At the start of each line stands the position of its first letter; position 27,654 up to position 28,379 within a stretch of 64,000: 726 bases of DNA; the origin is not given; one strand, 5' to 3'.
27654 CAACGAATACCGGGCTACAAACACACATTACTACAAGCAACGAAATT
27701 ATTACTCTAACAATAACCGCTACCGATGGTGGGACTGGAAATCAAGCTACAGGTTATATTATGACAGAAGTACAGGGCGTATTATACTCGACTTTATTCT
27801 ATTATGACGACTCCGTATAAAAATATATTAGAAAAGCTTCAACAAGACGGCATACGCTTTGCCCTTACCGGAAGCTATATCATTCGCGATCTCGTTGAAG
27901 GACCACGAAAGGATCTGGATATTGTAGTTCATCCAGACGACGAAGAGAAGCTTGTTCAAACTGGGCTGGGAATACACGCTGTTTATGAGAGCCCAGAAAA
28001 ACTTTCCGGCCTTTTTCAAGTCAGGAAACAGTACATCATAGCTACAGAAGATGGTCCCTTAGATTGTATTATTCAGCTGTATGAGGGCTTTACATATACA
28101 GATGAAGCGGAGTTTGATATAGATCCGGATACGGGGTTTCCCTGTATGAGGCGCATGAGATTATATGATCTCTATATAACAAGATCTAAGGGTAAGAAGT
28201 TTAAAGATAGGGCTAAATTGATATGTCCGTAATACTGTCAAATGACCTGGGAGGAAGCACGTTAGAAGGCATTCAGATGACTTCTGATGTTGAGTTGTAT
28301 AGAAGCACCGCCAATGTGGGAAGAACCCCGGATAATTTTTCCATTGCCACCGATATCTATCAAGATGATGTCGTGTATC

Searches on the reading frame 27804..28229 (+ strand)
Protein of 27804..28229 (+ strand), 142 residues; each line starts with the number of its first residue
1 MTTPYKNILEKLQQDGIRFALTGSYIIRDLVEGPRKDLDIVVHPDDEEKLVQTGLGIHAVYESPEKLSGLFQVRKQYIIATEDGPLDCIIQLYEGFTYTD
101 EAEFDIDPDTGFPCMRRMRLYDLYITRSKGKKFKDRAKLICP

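Call 4: search_protein_families(library=pfam, proteins=[window:27804-28229:+], max_evalue=1)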
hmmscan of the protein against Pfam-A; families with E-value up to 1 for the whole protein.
window:27804-28229:+ (142 aa): 1 family
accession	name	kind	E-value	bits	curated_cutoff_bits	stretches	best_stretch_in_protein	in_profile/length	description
PF01909.29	NTP_transf_2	-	0.13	13.1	21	1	6-66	5-60/93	Nucleotidyltransferase domain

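Call 5: search_protein_families(library=phrogs, proteins=[window:27804-28229:+], max_evalue=1)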
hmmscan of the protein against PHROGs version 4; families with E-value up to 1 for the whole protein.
window:27804-28229:+ (142 aa): 1 family
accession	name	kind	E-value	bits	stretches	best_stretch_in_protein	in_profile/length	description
phrog_21572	-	unknown function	0.44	11.9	1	5-42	45-82/125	-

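Call 11: find_homologous_proteins(query=window:27804-28229:+, max_evalue=0.01)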
Query window:27804-28229:+ (142 aa): 1 proteins with E <= 0.01 among 7 candidates.
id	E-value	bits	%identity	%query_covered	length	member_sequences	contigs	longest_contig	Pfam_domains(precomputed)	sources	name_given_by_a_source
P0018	1.5e-86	306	95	100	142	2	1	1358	-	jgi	jgi:hypothetical protein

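Call 13: search_protein_families(library=ncbifam, proteins=[window:27804-28229:+], max_evalue=1)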
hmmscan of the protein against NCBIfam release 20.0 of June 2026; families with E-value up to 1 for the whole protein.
window:27804-28229:+ (142 aa): 0 families

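Call 14: search_protein_families(library=padloc, proteins=[window:27804-28229:+], max_evalue=1)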
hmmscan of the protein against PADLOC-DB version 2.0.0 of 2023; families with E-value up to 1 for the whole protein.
window:27804-28229:+ (142 aa): 0 families

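Call 15: search_solved_structures(query=window:27804-28229:+, max_evalue=10, show_alignments=3)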
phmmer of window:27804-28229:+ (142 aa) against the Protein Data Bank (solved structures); distinct sequences matched with E-value up to 10: 1.
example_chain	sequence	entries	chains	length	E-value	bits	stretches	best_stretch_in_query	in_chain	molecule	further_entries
7s8h_A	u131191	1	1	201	2.1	11.7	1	83-128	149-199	Glycoprotein G1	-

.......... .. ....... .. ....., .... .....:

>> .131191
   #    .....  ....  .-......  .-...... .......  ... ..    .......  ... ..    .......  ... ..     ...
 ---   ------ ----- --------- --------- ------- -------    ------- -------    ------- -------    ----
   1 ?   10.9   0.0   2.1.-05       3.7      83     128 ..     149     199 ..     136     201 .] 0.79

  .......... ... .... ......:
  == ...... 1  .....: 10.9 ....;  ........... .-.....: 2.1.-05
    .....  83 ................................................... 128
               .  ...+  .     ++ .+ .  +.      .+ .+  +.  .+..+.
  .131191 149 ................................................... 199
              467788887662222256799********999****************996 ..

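Call 21: find_encoding_contigs(protein=P0018, flank=5000, max_places=4)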
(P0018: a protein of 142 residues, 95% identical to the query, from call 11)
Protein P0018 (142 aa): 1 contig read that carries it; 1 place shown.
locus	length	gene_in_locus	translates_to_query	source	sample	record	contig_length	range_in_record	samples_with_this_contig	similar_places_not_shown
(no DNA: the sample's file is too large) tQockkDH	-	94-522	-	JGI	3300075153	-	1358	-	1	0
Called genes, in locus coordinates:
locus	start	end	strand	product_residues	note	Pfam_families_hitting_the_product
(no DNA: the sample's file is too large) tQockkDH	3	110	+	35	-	?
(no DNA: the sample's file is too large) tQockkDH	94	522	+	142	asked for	-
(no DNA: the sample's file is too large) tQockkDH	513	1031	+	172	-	-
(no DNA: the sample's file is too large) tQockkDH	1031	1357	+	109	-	?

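Call 24: search_protein_representatives(protein=window:27804-28229:+)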
Query: 142 residues. Proteins with E-value up to 0.001 (for the whole library): 7; up to 1e-10: 1; up to 1e-30: 0. The best 7 are listed.
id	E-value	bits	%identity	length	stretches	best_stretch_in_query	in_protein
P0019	5.1e-12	62.3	77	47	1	5-47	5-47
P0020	1.2e-07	48.1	44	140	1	1-74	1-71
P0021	7.4e-06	42.4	39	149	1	7-117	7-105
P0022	8.9e-05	38.9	42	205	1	5-95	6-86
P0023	5.0e-04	36.4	41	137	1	5-115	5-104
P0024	5.0e-04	36.4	47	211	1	2-58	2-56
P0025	8.3e-04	35.7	37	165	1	7-115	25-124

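Call 29: search_protein_families(library=pfam, alignment_id=A3, max_evalue=1)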
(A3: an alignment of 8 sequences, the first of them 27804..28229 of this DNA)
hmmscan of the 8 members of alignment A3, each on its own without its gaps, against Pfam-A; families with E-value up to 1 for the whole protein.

A. member 1, window:27804-28229:+ (142 aa): 1 family
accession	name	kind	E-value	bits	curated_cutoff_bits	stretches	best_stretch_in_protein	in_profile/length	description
PF01909.29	NTP_transf_2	-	0.13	13.1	21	1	6-66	5-60/93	Nucleotidyltransferase domain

B. families by the number of members that match (of 8 scanned): 9 families
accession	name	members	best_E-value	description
PF01909.29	NTP_transf_2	3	0.05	Nucleotidyltransferase domain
PF14907.12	NTP_transf_5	2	0.0022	Uncharacterised nucleotidyltransferase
PF23942.1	DUF7277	2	0.0068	Domain of unknown function (DUF7277)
PF10706.15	Aminoglyc_resit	2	0.027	Aminoglycoside-2''-adenylyltransferase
PF18765.7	Polbeta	1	0.0061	Polymerase beta, Nucleotidyltransferase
PF09970.15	DUF2204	1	0.036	Nucleotidyl transferase of unknown function (DUF2204)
PF02585.22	PIG-L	1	0.068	GlcNAc-PI de-N-acetylase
PF12401.13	FhaA_N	1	0.11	FhaA, N-terminal domain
PF22586.1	ANCHR-like_BBOX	1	0.24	ANCHR-like B-box zinc-binding domain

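Call 30: search_solved_structures(query=A3, max_evalue=10, show_alignments=3)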
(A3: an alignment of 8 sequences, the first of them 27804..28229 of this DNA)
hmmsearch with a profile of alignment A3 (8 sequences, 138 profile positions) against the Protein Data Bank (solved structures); distinct sequences matched with E-value up to 10: 7.
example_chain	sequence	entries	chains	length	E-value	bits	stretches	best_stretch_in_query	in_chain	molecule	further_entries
3l7y_A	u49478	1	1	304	0.076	16.1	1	3-32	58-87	Putative uncharacterized protein smu.1108c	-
4ehi_A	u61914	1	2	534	0.74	12.9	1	21-59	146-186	Bifunctional purine biosynthesis protein PurH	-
5vi4_A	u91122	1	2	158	0.81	12.8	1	26-56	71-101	Interleukin-33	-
8q5r_A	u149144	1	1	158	1.1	12.3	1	23-56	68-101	Interleukin-33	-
9jlf_C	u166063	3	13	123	1.5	11.9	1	84-122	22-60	Connector protein | stopper protein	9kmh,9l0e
6bma_A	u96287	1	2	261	1.5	11.9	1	4-33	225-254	Indole-3-glycerol phosphate synthase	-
1n1b_A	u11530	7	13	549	1.6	11.8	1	69-118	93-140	(+)-bornyl diphosphate synthase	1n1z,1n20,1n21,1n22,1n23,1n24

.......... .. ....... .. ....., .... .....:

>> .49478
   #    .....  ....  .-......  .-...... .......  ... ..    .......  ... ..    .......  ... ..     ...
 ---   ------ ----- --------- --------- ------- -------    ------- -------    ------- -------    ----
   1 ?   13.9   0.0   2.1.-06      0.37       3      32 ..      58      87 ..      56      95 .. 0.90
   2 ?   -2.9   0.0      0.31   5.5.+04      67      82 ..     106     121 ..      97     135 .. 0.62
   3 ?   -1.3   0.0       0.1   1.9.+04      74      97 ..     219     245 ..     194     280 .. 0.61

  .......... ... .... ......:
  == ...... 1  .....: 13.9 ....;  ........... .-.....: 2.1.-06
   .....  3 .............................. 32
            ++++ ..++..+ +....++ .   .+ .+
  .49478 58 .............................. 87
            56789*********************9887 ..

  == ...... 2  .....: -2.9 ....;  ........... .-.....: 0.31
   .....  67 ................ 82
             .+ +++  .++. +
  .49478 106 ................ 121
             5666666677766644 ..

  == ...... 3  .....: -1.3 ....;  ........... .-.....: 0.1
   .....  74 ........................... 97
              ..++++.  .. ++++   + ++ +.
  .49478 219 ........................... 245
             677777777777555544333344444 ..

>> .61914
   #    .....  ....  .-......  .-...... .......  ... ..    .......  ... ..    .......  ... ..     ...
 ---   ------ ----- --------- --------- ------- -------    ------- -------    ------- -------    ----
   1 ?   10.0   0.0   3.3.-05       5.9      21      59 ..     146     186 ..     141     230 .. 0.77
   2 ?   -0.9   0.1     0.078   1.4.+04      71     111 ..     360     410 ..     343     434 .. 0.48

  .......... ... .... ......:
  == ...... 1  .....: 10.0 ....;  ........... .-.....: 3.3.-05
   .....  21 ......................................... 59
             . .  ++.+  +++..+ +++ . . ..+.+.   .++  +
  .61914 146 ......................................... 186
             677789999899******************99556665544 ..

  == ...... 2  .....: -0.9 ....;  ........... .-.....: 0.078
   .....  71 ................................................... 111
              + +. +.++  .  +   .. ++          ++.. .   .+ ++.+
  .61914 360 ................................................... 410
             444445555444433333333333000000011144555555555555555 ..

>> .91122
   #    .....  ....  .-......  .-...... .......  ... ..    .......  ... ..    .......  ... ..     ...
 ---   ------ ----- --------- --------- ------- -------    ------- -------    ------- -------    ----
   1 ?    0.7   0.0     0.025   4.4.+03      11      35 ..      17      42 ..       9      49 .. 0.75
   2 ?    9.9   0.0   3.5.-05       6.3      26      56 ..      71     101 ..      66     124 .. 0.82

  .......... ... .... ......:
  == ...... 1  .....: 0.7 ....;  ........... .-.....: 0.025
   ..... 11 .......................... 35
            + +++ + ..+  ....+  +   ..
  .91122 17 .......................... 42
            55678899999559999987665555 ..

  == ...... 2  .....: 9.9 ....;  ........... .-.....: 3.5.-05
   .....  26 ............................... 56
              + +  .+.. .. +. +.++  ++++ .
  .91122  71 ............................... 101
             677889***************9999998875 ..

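Call 33: find_homologous_proteins(query=A3, max_evalue=0.001)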
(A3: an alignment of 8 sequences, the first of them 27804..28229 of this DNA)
Query A3 (8 sequences) (142 aa, profile of the alignment): 7 proteins with E <= 0.001 among 1754 candidates.
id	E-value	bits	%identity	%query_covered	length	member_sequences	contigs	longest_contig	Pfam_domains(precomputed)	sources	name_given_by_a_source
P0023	4.9e-49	184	34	81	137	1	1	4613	-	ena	-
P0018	8.2e-46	173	95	100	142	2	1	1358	-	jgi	jgi:hypothetical protein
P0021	1.2e-44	169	36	93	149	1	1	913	-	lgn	-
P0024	5.5e-41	158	48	39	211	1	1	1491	-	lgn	-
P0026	2.8e-30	123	46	35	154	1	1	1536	-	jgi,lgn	jgi:hypothetical protein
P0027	3.2e-29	119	34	88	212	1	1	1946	-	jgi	jgi:hypothetical protein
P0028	1.8e-24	104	44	37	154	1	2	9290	-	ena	-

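Call 35: find_encoding_contigs(protein=P0028, flank=8000, max_places=3)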
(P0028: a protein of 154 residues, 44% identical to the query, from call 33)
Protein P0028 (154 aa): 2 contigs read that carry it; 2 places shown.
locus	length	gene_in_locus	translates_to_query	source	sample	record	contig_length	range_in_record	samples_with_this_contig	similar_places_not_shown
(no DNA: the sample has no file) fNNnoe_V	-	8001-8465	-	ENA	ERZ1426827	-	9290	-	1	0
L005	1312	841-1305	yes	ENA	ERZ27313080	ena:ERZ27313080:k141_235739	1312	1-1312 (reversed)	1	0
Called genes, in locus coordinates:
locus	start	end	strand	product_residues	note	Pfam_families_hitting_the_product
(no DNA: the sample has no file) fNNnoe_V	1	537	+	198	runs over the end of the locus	-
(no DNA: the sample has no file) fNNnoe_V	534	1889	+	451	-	-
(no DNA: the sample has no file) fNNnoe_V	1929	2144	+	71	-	-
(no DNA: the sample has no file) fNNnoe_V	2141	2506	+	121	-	PF00072:Response_reg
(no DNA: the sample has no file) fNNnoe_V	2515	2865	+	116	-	PF00072:Response_reg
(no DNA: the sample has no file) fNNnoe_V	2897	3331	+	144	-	-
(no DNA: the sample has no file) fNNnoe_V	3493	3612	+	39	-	-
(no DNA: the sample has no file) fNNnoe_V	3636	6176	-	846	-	-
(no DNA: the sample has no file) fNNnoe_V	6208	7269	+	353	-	-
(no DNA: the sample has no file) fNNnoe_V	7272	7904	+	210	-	-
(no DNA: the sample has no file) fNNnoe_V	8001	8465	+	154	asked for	-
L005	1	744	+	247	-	?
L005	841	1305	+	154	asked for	-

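Call 36: find_encoding_contigs(protein=P0023, flank=5000, max_places=3)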
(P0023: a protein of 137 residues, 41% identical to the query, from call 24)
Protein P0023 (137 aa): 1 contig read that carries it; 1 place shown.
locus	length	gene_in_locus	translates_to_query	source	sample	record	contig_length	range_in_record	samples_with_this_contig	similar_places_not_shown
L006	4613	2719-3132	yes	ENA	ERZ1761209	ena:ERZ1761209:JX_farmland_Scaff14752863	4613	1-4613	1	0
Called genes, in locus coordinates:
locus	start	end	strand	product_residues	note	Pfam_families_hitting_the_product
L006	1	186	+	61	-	?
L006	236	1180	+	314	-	-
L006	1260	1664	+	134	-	-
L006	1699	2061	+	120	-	-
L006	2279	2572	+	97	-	-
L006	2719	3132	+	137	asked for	-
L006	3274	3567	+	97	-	-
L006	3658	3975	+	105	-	-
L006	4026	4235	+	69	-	-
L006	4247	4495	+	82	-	-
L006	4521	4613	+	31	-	?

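Call 37: predict_structure(alignment_id=A3)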
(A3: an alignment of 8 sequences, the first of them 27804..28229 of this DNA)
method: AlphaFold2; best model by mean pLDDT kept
length: 142 residues; sequences in the alignment: 8
mean_pLDDT: 84.9   pTM: 0.80
mean pLDDT of the five models: 84.9, 83.5, 83.2, 82.7, 80.4
residues with pLDDT >= 90: 65; 70-90: 59; 50-70: 18; < 50: 0
segments of 3 or more residues with pLDDT < 50: none
pLDDT, mean of each block of 10 residues (from residue 1): 93 94 91 84 92 90 64 82 91 71 87 91 77 84 68
secondary structure, 60 per line:
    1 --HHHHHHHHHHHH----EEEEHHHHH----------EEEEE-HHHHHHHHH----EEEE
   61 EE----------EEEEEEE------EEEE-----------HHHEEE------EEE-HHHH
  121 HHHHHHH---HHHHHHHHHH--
elements in order: H3-14 E19-22 H23-27 E38-42 H44-52 E57-62 E73-79 E86-89 E104-106 E113-115 H117-127 H131-140

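Call 54: search_dna_similar(query=window:27804-28229:+, collection=phages, mode=protein, max_evalue=0.01, max_rows=15)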
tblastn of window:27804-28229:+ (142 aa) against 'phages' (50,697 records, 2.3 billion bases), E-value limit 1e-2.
No match.

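Call 71: find_related_loci(query=A3, collection=viral_contigs, flank=6000)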
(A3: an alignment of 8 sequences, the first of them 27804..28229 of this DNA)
Query A3 (142 aa) in viral_contigs; peptide patterns used: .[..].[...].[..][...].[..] (x = any residue, [..] = any of these).
23 stretches matched a pattern; 1 encode a relative of the query (tblastn E <= 1e-3); 1 distinct loci.
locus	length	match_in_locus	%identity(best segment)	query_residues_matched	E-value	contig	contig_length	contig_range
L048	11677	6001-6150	40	1-52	2e-7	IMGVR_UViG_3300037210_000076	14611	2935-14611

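Call 74: search_protein_families(library=phrogs, proteins=[L048:1129-3360:+, L048:3360-4529:+, L048:4529-4996:+, L048:5012-6001:+, L048:6001-6417:+, L048:6465-6866:+, L048:6870-7664:+, L048:7671-8453:+, L048:8456-9289:+, L048:9307-11439:+], max_evalue=0.01)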
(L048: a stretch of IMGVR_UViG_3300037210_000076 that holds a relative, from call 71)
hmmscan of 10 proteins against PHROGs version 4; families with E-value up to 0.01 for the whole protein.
L048:1129-3360:+ (744 aa): 3 families
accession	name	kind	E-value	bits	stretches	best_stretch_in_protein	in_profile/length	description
phrog_3336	-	tail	5.7e-10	39.4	1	279-639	613-958/1051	tail length tape measure protein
phrog_1506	-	tail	1.1e-07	31.3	1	567-637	1113-1180/1269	tail length tape measure protein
phrog_2854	-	tail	0.0092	15.7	0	26-625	143-741/855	tail length tape measure protein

L048:3360-4529:+ (390 aa): 0 families

L048:4529-4996:+ (156 aa): 0 families

L048:5012-6001:+ (330 aa): 1 family
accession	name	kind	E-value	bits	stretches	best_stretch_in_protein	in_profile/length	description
phrog_697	-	head and packaging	0.0088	14.3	1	5-121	1755-1860/2079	structural protein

L048:6001-6417:+ (139 aa): 0 families

L048:6465-6866:+ (134 aa): 1 family
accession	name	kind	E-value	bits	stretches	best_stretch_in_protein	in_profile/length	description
phrog_3758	-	head and packaging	5.4e-27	95.5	1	2-129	2-135/140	virion structural protein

L048:6870-7664:+ (265 aa): 0 families

L048:7671-8453:+ (261 aa): 0 families

L048:8456-9289:+ (278 aa): 1 family
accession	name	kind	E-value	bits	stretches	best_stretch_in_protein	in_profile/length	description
phrog_10235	-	unknown function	1.2e-06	29.5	0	76-106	16-47/67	-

L048:9307-11439:+ (711 aa): 0 families

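Call 75: search_protein_families(library=phrogs, proteins=[L006:236-1177:+, L006:1260-1661:+, L006:1699-2058:+, L006:2279-2569:+, L006:3274-3564:+, L006:3658-3972:+, L006:4026-4232:+, L006:4247-4492:+, L005:1-741:+], max_evalue=0.01)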
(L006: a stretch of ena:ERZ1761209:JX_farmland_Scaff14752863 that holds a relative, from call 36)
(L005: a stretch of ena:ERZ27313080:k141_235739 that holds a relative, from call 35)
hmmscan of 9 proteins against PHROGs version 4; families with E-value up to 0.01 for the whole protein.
L006:236-1177:+ (314 aa): 1 family
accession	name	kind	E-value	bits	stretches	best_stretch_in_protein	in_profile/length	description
phrog_2522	-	head and packaging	1.3e-06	28.8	1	100-310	119-314/318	major head protein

L006:1260-1661:+ (134 aa): 0 families

L006:1699-2058:+ (120 aa): 0 families

L006:2279-2569:+ (97 aa): 0 families

L006:3274-3564:+ (97 aa): 0 families

L006:3658-3972:+ (105 aa): 0 families

L006:4026-4232:+ (69 aa): 0 families

L006:4247-4492:+ (82 aa): 0 families

L005:1-741:+ (247 aa): 0 families

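Call 95: find_related_loci(query=A5, collection=genome_contigs, flank=6000)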
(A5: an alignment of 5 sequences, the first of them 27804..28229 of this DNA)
Query A5 (142 aa) in genome_contigs; peptide patterns used: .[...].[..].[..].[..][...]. (x = any residue, [..] = any of these).
241 stretches matched a pattern, but none encodes a relative of the query by tblastn (E <= 1e-3).
